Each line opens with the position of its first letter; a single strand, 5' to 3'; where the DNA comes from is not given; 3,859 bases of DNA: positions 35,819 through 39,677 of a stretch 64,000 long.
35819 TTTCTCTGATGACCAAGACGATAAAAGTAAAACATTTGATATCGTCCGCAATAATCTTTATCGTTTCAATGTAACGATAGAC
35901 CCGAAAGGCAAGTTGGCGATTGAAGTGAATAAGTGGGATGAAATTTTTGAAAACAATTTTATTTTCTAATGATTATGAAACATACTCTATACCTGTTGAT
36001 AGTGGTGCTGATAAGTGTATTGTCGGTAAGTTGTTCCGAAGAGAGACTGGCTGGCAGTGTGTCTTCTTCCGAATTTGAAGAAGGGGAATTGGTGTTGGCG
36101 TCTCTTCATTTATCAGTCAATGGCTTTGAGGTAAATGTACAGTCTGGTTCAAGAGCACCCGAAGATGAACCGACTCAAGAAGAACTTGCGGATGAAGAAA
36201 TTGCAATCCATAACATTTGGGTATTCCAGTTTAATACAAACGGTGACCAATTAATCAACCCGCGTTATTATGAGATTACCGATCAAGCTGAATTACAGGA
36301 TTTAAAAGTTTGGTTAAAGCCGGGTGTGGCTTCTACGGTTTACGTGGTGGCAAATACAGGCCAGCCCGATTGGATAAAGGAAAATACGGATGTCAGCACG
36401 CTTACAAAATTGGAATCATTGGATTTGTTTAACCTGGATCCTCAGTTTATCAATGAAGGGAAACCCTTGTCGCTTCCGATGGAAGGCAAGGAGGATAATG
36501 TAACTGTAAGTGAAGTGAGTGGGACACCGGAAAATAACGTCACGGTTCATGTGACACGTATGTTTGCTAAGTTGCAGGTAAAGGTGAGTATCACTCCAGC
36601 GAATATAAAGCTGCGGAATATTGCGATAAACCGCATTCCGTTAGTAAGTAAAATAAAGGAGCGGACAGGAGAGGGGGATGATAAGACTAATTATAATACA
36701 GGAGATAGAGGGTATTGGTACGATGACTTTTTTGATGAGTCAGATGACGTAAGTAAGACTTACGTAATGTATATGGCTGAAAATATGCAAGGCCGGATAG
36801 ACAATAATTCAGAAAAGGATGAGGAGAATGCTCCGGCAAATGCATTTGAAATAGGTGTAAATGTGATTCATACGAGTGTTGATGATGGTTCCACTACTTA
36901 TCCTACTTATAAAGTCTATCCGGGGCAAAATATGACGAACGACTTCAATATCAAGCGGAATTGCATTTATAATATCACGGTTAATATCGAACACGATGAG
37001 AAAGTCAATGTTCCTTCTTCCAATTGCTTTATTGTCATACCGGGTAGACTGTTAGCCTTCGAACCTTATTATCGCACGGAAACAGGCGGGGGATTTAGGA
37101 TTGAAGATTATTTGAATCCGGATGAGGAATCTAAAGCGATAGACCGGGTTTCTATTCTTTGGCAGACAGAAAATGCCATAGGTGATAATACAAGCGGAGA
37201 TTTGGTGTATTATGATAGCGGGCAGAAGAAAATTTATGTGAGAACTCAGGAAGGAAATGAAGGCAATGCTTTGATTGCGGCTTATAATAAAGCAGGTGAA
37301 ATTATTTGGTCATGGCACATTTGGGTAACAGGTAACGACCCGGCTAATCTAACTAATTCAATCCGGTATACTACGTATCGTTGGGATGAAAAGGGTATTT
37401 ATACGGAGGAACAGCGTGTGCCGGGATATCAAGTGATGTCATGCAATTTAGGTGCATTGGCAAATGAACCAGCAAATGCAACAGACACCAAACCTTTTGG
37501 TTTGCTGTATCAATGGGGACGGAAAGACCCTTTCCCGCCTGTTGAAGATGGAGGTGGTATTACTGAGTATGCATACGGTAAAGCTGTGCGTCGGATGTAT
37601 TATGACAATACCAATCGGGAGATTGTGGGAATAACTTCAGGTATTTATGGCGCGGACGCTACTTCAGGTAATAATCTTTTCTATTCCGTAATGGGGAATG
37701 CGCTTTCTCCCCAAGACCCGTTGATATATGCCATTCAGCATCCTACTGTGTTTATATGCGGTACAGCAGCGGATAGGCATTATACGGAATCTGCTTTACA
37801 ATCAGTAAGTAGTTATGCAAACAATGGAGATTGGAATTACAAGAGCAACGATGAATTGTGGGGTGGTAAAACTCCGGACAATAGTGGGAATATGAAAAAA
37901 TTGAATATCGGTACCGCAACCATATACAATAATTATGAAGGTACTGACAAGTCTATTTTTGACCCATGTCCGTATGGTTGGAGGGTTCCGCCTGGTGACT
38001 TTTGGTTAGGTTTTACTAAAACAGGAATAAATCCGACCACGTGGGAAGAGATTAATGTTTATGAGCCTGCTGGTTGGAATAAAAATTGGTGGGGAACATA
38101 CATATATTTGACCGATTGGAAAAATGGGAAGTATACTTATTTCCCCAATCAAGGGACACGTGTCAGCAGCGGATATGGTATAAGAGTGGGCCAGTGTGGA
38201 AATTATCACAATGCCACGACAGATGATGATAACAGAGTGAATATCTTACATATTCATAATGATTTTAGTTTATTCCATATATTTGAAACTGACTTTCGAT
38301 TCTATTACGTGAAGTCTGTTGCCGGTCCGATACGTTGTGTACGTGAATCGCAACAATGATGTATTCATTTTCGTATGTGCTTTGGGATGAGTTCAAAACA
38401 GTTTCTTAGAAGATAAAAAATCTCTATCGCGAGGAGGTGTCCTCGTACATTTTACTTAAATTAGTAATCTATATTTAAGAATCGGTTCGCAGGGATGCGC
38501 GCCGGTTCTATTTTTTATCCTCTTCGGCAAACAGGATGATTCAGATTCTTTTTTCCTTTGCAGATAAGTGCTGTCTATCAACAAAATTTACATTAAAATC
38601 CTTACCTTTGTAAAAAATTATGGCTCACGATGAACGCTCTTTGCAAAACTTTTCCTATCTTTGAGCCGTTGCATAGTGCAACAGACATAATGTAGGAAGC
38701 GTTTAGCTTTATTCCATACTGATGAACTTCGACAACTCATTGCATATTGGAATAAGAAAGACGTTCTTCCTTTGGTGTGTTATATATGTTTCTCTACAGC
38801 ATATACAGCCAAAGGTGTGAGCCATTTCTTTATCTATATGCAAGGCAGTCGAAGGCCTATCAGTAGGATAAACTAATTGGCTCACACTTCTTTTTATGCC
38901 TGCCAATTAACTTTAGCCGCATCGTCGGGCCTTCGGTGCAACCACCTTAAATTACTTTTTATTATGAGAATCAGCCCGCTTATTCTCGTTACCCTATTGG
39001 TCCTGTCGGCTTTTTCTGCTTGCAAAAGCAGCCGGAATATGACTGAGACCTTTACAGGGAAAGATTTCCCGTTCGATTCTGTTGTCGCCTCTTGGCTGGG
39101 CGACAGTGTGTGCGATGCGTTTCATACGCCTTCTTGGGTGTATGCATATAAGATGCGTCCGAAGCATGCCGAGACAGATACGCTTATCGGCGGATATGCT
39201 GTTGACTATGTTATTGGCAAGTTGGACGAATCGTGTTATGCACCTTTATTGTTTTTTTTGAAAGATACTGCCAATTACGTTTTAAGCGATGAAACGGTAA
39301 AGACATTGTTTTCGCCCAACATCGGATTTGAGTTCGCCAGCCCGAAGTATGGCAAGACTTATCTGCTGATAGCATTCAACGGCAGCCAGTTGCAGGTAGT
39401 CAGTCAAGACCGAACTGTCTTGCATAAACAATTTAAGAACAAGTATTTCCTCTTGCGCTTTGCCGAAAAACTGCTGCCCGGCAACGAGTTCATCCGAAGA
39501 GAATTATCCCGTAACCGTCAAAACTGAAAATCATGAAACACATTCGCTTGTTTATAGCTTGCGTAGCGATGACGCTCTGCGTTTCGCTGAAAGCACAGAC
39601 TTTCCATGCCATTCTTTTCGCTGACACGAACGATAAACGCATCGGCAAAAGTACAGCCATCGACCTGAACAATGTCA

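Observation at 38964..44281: Six-gene operon encoding only exported proteins, centred on a caspase-like protease and ending in a Sel1/WG-repeat protein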

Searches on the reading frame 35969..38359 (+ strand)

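Call 5: search_protein_families(library=pfam, proteins=[window:35969-38359:+], max_evalue=1)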
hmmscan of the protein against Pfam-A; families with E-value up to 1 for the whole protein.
window:35969-38359:+ (796 aa): 3 families
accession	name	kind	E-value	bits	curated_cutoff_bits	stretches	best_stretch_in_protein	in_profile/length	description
PF16249.12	DUF4906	-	2.3e-13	50.5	27.7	1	266-338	4-73/73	Domain of unknown function (DUF4906)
PF06321.17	P_gingi_FimA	-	5.8e-06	27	21.4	1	55-184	5-128/153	Major fimbrial subunit protein (FimA)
PF00196.25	GerE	-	0.22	11.6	23.5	1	177-205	20-48/57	Bacterial regulatory proteins, luxR family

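Call 6: search_protein_families(library=ncbifam, proteins=[window:35969-38359:+], max_evalue=1)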
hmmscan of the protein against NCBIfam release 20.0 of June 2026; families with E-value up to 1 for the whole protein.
window:35969-38359:+ (796 aa): 2 families
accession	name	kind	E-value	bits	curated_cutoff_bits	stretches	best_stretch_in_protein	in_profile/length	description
NF052322.1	FimD_tip_adhes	equivalog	2.1e-16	59.8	170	1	3-341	1-315/664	fimbrial tip adhesin FimD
NF053514.2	JUQZ_fam_ocin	equivalog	0.05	13.9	40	1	430-453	83-106/107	BLB8/JUQZ-1 family protein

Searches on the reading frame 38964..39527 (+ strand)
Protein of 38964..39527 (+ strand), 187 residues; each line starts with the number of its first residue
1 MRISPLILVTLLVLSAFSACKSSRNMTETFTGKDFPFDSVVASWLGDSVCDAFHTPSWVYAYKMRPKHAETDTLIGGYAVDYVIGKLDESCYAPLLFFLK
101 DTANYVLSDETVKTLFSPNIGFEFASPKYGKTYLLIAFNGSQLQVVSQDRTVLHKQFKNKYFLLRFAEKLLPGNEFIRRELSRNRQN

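Call 5: search_protein_families(library=pfam, proteins=[window:38964-39527:+], max_evalue=1)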
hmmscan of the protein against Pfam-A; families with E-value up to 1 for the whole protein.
window:38964-39527:+ (187 aa): 1 family
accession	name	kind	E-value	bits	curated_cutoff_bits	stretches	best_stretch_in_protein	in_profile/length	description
PF04355.18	BamE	-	0.16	12.2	23.2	1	51-71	32-52/71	Outer membrane protein assembly factor BamE domain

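Call 6: search_protein_families(library=ncbifam, proteins=[window:38964-39527:+], max_evalue=1)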
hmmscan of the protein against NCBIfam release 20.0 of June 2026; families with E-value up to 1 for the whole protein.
window:38964-39527:+ (187 aa): 1 family
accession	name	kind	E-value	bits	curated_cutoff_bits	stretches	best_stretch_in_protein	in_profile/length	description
TIGR02016.1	BchX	equivalog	0.068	12.4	331.2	1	25-56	111-142/296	chlorophyllide a reductase iron protein subunit X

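Call 27: search_solved_structures(query=A2, max_evalue=10)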
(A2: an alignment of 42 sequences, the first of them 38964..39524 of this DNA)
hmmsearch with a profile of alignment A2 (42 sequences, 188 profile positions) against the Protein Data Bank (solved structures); distinct sequences matched with E-value up to 10: 4.
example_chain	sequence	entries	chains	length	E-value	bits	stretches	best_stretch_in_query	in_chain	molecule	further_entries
6fcg_A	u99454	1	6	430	0.3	14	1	3-52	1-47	Glycoside hydrolase, GH17 family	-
7e7m_A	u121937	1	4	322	0.46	13.4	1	3-55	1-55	D-ribose ABC transporter substrate-binding protein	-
9hmf_C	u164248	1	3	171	0.5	13.3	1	3-60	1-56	Lipoprotein, putative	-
5cyb_A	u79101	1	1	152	0.99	12.3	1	3-73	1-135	Lipoprotein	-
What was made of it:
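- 38964..39527 (+): g1: a 187-aa lipoprotein (lipobox AFSAC, Cys20) without a surface-export signal. It is the cognate partner of the protease and a candidate inhibitor, anchor or chaperone. There is no PDB or Pfam match (calls 5, 27).
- On Protease-inhibitor gene pairs (Bfp-Bfi, staphopain-staphostatin): The g1 profile finds no solved protein beyond signal-peptide noise, with E of 0.3 or more (call 27).
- Closest known: Bacteroides fragilis C10 protease / staphostatin-like inhibitor operons. Different: g1 has no detectable similarity to staphostatins or to any solved protein (call 27).
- g1 has no detectable similarity to any known inhibitor (call 27).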

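Call 52: search_protein_families(library=padloc, proteins=[window:38964-39527:+], max_evalue=0.01)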
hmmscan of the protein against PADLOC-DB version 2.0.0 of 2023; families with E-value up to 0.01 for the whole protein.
window:38964-39527:+ (187 aa): 0 families
